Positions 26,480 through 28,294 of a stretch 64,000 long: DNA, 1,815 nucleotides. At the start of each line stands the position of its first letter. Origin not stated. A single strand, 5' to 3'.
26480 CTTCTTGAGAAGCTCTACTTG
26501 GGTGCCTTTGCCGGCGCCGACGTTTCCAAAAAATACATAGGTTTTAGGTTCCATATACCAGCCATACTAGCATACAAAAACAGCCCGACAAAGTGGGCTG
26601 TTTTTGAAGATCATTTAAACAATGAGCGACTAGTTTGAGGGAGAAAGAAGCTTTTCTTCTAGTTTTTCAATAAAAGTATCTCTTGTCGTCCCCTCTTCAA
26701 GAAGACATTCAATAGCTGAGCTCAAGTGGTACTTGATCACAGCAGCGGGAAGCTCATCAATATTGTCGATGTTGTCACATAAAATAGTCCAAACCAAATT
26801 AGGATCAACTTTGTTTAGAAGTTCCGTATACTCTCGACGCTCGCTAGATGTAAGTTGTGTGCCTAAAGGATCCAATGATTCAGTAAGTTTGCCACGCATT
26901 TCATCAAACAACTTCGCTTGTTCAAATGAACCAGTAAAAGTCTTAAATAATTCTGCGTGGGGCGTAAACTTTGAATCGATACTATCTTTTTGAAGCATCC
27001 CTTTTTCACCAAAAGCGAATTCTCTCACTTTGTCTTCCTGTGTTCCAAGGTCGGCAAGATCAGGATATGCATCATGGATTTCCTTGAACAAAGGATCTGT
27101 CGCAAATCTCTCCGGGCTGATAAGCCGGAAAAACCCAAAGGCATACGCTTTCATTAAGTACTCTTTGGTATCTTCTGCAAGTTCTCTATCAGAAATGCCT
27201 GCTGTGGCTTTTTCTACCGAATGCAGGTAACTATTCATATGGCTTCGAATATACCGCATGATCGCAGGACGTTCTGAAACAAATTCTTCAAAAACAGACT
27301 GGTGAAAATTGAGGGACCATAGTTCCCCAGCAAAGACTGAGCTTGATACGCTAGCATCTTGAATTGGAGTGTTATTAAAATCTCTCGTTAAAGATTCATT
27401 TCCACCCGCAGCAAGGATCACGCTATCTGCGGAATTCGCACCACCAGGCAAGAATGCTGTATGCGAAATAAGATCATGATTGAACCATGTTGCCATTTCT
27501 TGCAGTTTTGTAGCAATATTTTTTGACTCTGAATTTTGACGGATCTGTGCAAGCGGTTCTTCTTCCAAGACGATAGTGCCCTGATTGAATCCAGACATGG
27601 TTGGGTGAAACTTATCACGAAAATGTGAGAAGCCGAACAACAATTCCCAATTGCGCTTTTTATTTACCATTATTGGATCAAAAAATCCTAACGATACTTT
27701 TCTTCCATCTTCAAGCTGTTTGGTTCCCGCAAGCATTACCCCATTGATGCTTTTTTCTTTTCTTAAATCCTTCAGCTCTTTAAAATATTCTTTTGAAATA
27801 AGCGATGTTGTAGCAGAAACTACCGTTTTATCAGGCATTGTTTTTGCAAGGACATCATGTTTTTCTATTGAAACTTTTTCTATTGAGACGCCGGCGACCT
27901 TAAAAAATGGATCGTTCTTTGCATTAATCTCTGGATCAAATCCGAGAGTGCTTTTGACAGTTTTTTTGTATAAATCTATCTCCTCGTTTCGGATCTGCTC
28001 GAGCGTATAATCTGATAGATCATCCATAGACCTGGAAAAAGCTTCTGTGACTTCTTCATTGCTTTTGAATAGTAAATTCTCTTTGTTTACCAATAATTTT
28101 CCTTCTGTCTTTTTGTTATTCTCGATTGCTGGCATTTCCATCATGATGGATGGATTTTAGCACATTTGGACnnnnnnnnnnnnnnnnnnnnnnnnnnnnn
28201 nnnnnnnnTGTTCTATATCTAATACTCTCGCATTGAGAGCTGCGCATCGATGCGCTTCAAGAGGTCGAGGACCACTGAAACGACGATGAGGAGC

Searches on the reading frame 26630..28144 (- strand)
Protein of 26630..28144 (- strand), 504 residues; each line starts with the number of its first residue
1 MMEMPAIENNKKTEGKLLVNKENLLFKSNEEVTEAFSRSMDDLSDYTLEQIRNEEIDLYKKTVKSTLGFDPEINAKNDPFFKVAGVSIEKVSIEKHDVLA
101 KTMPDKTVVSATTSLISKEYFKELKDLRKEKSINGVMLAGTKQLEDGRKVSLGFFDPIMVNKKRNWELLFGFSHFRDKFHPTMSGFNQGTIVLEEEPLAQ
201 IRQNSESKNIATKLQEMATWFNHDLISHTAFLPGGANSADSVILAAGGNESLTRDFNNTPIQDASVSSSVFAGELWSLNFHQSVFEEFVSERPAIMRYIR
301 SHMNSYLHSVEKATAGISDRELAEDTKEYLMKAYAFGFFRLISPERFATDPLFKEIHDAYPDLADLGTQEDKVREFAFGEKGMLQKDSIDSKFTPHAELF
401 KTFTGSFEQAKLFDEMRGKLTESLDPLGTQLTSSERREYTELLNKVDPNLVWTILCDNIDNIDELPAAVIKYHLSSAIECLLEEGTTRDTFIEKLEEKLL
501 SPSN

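Call 23: search_protein_families(library=pfam, proteins=[window:26630-28144:-], max_evalue=0.01)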
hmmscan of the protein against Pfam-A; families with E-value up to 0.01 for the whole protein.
window:26630-28144:- (504 aa): 1 family
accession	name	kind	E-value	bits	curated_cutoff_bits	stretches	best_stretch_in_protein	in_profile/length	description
PF24081.1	PH_SLA1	-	0.00047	20.9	27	1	8-61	12-65/91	SLA1-like, PH domain-like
